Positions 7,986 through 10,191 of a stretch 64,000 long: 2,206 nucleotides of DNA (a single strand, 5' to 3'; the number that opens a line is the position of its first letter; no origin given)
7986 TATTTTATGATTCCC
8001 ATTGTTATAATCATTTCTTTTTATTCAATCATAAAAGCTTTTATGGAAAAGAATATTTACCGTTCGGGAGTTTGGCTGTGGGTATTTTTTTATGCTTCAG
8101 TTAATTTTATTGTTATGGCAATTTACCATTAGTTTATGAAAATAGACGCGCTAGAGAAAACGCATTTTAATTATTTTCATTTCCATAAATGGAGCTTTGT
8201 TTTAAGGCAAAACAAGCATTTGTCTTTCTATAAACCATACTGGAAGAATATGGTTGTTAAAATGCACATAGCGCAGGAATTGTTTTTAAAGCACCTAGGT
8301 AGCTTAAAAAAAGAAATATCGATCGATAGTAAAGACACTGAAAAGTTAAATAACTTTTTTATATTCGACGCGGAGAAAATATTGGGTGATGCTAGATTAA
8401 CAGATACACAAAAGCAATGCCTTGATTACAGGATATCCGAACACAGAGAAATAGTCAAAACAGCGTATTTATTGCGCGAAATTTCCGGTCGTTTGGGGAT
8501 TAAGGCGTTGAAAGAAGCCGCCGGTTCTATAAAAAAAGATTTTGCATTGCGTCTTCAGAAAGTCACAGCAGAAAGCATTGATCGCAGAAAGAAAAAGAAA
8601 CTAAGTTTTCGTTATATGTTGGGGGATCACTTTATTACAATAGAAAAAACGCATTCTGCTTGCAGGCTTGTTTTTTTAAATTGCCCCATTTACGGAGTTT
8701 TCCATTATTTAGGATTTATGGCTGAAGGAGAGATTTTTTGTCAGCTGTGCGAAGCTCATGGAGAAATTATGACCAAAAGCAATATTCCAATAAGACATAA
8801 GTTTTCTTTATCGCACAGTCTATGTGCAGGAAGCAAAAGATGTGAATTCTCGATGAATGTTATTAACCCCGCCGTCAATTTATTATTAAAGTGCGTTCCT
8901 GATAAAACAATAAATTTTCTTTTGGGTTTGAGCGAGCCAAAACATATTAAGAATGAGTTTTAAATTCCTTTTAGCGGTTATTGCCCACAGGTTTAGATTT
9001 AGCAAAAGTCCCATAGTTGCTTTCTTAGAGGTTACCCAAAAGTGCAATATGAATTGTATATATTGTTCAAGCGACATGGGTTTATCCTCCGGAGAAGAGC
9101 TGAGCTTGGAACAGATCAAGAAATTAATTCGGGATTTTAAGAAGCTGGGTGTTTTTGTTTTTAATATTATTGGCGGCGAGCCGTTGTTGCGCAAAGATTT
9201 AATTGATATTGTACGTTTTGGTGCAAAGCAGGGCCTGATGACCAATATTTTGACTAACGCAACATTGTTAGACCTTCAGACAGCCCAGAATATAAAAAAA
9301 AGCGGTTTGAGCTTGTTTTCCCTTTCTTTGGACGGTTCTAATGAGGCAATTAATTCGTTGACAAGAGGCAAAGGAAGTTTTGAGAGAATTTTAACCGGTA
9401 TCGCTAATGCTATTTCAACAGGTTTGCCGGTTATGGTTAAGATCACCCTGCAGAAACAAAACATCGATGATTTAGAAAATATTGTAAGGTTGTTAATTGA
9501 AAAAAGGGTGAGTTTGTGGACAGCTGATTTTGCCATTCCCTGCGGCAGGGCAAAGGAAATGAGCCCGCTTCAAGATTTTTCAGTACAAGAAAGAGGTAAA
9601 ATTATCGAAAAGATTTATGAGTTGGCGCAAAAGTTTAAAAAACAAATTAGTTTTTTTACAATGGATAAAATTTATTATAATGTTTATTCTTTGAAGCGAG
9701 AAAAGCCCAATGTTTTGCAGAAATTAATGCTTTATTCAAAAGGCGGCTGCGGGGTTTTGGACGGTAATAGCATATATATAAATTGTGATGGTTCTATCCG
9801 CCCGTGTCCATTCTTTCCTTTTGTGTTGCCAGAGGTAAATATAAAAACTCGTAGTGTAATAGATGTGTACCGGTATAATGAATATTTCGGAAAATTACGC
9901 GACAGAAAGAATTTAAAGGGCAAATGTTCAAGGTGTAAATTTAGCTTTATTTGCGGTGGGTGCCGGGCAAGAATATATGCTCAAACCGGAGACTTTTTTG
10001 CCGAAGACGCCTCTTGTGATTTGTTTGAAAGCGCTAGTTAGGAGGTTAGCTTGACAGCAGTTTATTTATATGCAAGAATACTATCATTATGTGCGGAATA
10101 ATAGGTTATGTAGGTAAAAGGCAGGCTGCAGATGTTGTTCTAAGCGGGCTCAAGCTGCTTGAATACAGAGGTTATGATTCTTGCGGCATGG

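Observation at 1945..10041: Nitrogenase-like reductase operon combined with three SPASM radical-SAM enzymes, matching no described pathway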

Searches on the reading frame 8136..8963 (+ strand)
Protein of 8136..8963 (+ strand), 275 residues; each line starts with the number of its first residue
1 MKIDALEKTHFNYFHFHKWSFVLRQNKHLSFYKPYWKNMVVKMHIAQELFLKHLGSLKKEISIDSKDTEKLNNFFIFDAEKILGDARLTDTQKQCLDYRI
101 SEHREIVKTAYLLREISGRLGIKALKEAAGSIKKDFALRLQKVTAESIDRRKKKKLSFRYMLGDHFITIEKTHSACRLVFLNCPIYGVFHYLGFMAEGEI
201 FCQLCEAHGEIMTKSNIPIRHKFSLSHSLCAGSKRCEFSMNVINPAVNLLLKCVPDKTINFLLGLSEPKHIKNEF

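Call 5: search_protein_families(library=pfam, proteins=[window:8136-8963:+], max_evalue=0.01)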
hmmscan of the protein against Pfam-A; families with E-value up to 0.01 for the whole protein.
window:8136-8963:+ (275 aa): 1 family
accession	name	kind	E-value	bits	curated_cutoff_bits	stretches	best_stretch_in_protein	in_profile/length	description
PF14196.11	ATC_hydrolase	-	0.0018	19.5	28.1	1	165-238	75-143/145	L-2-amino-thiazoline-4-carboxylic acid hydrolase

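Call 6: search_protein_families(library=ncbifam, proteins=[window:8136-8963:+], max_evalue=0.01)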
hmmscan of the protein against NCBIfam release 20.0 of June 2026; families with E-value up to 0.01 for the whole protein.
window:8136-8963:+ (275 aa): 0 families

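Call 32: find_homologous_proteins(query=window:8136-8960:+, max_evalue=0.001)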
Query window:8136-8960:+ (275 aa): 1 proteins with E <= 0.001 among 627 candidates.
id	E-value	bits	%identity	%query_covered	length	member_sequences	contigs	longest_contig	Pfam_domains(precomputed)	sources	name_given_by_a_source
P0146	6.1e-153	526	100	86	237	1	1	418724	-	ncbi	-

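Call 68: find_related_loci(query=A2, collection=metagenome_contigs, flank=10000)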
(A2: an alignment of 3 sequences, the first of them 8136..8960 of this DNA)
Query A2 (275 aa) in metagenome_contigs; peptide patterns used: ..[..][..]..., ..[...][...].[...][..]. (x = any residue, [..] = any of these).
585 stretches matched a pattern; 2 encode a relative of the query (tblastn E <= 1e-3); 2 distinct loci.
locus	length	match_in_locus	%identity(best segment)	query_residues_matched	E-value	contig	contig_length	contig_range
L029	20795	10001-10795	52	9-273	1e-88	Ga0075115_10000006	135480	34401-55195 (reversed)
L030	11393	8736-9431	31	1-238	6e-37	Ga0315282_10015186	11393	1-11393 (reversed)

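Call 73: predict_structure(protein=window:8136-8960:+)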
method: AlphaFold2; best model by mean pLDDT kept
length: 275 residues; sequences in the alignment: 1
mean_pLDDT: 33.6   pTM: 0.21
mean pLDDT of the five models: 33.6, 29.4, 27.9, 26.7, 26.5
residues with pLDDT >= 90: 0; 70-90: 0; 50-70: 0; < 50: 275
segments of 3 or more residues with pLDDT < 50: 1-275
pLDDT, mean of each block of 10 residues (from residue 1): 30 36 35 34 35 36 38 30 35 37 34 34 34 31 34 42 38 36 28 31 34 28 26 27 32 37 37 34
secondary structure, 60 per line:
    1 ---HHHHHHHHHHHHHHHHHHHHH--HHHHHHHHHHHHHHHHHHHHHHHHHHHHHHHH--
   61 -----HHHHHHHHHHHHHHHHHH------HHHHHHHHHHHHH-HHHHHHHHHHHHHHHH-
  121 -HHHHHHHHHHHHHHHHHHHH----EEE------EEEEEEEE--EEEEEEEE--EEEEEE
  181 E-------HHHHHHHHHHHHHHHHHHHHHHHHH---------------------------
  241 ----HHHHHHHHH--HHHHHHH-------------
elements in order: H4-24 H27-58 H66-83 H90-102 H104-119 H122-141 E146-148 E155-162 E165-172 E175-181 H189-213 H245-253 H256-262

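Call 74: search_protein_families(library=pfam, alignment_id=A2, max_evalue=1)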
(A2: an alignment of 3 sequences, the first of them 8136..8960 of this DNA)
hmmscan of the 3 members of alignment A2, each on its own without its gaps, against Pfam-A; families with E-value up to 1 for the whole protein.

A. member 1, window:8136-8960:+ (275 aa): 3 families
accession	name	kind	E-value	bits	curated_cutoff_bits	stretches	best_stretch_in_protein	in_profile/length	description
PF14196.11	ATC_hydrolase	-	0.0018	19.5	28.1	1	165-238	75-143/145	L-2-amino-thiazoline-4-carboxylic acid hydrolase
PF25265.1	USP32_N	-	0.13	12.6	27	1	209-267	31-87/93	USP32 N-terminal domain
PF12813.12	XPG_I_2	-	0.18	11.7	24.2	1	102-155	73-125/240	XPG domain containing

B. families by the number of members that match (of 3 scanned): 5 families
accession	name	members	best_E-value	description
PF14196.11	ATC_hydrolase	1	0.0018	L-2-amino-thiazoline-4-carboxylic acid hydrolase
PF25265.1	USP32_N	1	0.13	USP32 N-terminal domain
PF12813.12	XPG_I_2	1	0.18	XPG domain containing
PF02969.23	TAF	1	0.2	TATA box binding protein associated factor (TAF)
PF08519.17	RFC1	1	0.25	Replication factor RFC1 C terminal domain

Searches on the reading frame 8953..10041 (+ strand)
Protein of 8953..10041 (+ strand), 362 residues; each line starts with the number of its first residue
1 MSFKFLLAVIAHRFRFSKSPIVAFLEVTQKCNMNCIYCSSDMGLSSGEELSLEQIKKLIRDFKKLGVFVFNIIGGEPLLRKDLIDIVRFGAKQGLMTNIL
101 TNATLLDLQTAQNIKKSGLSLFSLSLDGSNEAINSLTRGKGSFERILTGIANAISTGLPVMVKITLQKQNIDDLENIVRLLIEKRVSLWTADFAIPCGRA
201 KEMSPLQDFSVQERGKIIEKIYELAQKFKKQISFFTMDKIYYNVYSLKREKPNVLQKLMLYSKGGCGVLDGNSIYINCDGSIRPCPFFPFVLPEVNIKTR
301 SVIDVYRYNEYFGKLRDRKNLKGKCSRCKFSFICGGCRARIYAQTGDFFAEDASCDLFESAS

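Call 5: search_protein_families(library=pfam, proteins=[window:8953-10041:+], max_evalue=0.01)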
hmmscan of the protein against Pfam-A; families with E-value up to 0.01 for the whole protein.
window:8953-10041:+ (362 aa): 3 families
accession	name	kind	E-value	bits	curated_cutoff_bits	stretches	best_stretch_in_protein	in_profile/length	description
PF04055.27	Radical_SAM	-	5.4e-30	105.2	29.5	1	26-181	2-166/166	Radical SAM superfamily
PF13353.11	Fer4_12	-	8.7e-07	29.7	22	1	28-129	12-116/137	4Fe-4S single cluster domain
PF13186.11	SPASM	-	0.00014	22.5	21.5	1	271-329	5-67/67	Iron-sulfur cluster-binding domain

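Call 6: search_protein_families(library=ncbifam, proteins=[window:8953-10041:+], max_evalue=0.01)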
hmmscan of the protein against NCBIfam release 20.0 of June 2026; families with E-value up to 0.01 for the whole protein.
window:8953-10041:+ (362 aa): 82 families (the best 25 are shown)
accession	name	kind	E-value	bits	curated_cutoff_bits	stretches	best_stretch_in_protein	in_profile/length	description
TIGR04053.2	TIGR04053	equivalog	9e-62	209.4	395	1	15-356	2-363/366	TIGR04053 family radical SAM/SPASM domain-containing protein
TIGR04545.1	rSAM_ahbD_hemeb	equivalog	2.3e-59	201.6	500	1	25-355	4-335/339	heme b synthase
TIGR04054.1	rSAM_NirJ1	equivalog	2.4e-50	171.3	650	1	18-358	34-383/387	putative heme d1 biosynthesis radical SAM protein NirJ1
TIGR04055.1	rSAM_NirJ2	equivalog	3.8e-48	164.7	500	1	26-355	5-322/326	putative heme d1 biosynthesis radical SAM protein NirJ2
TIGR04546.1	rSAM_ahbC_deAc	equivalog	3.6e-46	157.7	650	1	13-359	32-387/390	12,18-didecarboxysiroheme deacetylase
TIGR04347.1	pseudo_SAM_Halo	equivalog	2.8e-43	148.7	525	1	18-359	36-387/390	TIGR04347 family pseudo-SAM/SPASM protein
NF050035.1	rSAM_WgK_link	exception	3.3e-42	144.8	650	1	16-356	4-362/367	radical SAM/SPASM peptide maturase WgkB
TIGR04051.1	rSAM_NirJ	equivalog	6.6e-39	133.9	515.45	1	24-358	5-349/354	heme d1 biosynthesis radical SAM protein NirJ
TIGR02109.1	PQQ_syn_pqqE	equivalog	7.2e-36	123.8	381.35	1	18-356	4-331/358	pyrroloquinoline quinone biosynthesis protein PqqE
TIGR03962.1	mycofact_rSAM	equivalog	6.3e-34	117.6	265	1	18-346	9-322/339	mycofactocin radical SAM maturase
TIGR04250.1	SCM_rSAM_ScmE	equivalog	1.7e-33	116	400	1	25-347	7-337/358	SynChlorMet cassette radical SAM/SPASM protein ScmE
NF045574.1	sacti_mat_StsB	exception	3.4e-32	111.9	625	1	23-348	98-406/466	StsB family radical SAM/SPASM domain sactipeptide maturase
TIGR02668.1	moaA_archaeal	equivalog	3e-31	108.5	325.25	1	25-230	14-219/303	GTP 3',8-cyclase MoaA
TIGR04303.1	GeoRSP_rSAM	equivalog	9.6e-31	107.5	400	1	19-355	3-324/325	GeoRSP system radical SAM/SPASM protein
TIGR04133.1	rSAM_w_lipo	hypoth_equivalog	6.8e-30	104.2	425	1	23-343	26-336/350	TIGR04133 family radical SAM/SPASM protein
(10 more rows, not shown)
